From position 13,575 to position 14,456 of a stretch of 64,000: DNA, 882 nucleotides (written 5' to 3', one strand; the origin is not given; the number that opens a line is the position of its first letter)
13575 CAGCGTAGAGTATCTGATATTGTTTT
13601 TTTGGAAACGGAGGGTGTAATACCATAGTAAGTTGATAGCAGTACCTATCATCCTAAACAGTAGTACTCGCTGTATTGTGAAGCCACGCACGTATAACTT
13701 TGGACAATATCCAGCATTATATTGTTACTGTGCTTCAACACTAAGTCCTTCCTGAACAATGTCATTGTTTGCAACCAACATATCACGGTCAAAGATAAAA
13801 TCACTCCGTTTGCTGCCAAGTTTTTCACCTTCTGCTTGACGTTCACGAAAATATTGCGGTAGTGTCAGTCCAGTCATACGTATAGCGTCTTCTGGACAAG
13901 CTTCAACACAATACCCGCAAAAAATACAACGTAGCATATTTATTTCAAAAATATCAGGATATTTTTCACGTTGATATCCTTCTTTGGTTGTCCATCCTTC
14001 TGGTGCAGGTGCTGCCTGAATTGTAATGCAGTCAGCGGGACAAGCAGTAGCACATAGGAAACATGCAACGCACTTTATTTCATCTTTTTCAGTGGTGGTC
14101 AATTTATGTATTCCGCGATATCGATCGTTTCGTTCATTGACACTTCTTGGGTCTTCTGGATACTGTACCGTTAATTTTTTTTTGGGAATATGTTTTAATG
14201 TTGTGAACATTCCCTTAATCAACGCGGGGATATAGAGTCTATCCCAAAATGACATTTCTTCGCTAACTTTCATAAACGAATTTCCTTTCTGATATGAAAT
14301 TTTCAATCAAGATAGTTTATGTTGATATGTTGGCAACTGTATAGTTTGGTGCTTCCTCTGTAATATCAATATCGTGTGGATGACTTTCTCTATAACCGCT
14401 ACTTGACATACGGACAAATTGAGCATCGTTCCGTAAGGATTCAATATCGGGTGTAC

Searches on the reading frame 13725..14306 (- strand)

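Call 3: search_protein_families(library=pfam, proteins=[window:13725-14306:-], max_evalue=0.1)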
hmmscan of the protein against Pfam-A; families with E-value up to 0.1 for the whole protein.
window:13725-14306:- (193 aa): 14 families
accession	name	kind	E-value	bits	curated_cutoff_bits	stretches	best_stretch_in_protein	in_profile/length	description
PF12838.12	Fer4_7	-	2.1e-13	50.9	27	3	78-141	1-52/52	4Fe-4S dicluster domain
PF00037.32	Fer4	-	1.1e-11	44.5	21.1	2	121-143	2-24/24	4Fe-4S binding domain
PF14697.11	Fer4_21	-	5e-09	36.6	35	2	72-95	34-58/59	4Fe-4S dicluster domain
PF13237.11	Fer4_10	-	1.2e-08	35.2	25.5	1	74-138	4-53/53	4Fe-4S dicluster domain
PF13183.11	Fer4_8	-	1.7e-07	32.1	27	2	124-159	2-35/68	4Fe-4S dicluster domain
PF13187.11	Fer4_9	-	1.7e-07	31.6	27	1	78-142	1-52/52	4Fe-4S dicluster domain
PF12837.12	Fer4_6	-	2.3e-07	30.8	25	2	119-142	1-24/24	4Fe-4S binding domain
PF13484.11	Fer4_16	-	3.2e-07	31.5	30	1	126-145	1-20/66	4Fe-4S double cluster binding domain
PF12797.12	Fer4_2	-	5.3e-07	29.6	24.5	2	120-139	3-22/22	4Fe-4S binding domain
PF13534.11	Fer4_17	-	1.8e-06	28.8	22.2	2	126-142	1-17/61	4Fe-4S dicluster domain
PF17179.9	Fer4_22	-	0.00024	22.3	27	0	51-92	51-94/95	4Fe-4S dicluster domain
PF13746.11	Fer4_18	-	0.00042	20.9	27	0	126-139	60-73/114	4Fe-4S dicluster domain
PF25160.1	LdpA_Fe-S-bd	-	0.00044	20.4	27.6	1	123-145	24-46/49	LdpA Fe-S cluster-binding domain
PF12798.12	Fer4_3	-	0.0043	18.2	27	1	127-141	1-15/15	4Fe-4S binding domain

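Call 4: search_protein_families(library=ncbifam, proteins=[window:13725-14306:-], max_evalue=0.1)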
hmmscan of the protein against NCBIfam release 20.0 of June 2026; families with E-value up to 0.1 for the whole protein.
window:13725-14306:- (193 aa): 101 families (the best 25 are shown)
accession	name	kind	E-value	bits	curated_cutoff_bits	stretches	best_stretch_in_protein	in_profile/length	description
TIGR01971.1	NuoI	subfamily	1.3e-32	112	113.05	1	32-145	1-101/121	NADH-quinone oxidoreductase, chain I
NF004536.0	PRK05888.1-1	equivalog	3.5e-30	104.6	212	1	28-146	12-118/180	NADH-quinone oxidoreductase subunit NuoI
NF004537.0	PRK05888.1-3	equivalog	8.2e-29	100.6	163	1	29-145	23-133/204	NADH-quinone oxidoreductase subunit NuoI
NF004538.0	PRK05888.1-4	equivalog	4.8e-28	97.8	135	1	20-186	7-149/162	NADH-quinone oxidoreductase subunit NuoI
NF004539.0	PRK05888.1-5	equivalog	1.1e-25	90.2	225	1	24-144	11-119/162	NADH-quinone oxidoreductase subunit NuoI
NF004542.0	PRK05888.2-3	equivalog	6.3e-23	81.3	248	1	28-145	35-142/203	NADH-quinone oxidoreductase subunit NuoI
NF004540.0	PRK05888.2-1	equivalog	9.7e-23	80.3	215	1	28-154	3-116/139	NADH-quinone oxidoreductase subunit NuoI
NF040612.1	F420_dehyd_FpoI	exception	4.4e-18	65.4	180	1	30-147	3-104/135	F420H2 dehydrogenase subunit FpoI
NF004544.0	PRK05888.2-6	equivalog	3.8e-16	59.3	457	1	29-146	34-140/220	NADH-quinone oxidoreductase subunit NuoI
NF004541.0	PRK05888.2-2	equivalog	2e-15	57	217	1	28-148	19-117/168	NADH-quinone oxidoreductase subunit NuoI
NF004545.0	PRK05888.3-1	equivalog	3e-15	56.2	229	1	17-145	14-126/154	NADH-quinone oxidoreductase subunit NuoI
NF009053.0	PRK12387.1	subfamily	7e-14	52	204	1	33-145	1-93/180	formate hydrogenlyase complex iron-sulfur subunit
TIGR00403.1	ndhI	equivalog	5.5e-13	48.9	302.35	1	31-146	24-123/183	NAD(P)H-quinone oxidoreductase subunit I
NF004546.0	PRK05888.3-3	equivalog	1.1e-12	47.7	260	1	39-142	34-124/196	NADH-quinone oxidoreductase subunit NuoI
NF004543.0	PRK05888.2-5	equivalog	4.9e-12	45.8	243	1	28-143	19-116/217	NADH-quinone oxidoreductase subunit NuoI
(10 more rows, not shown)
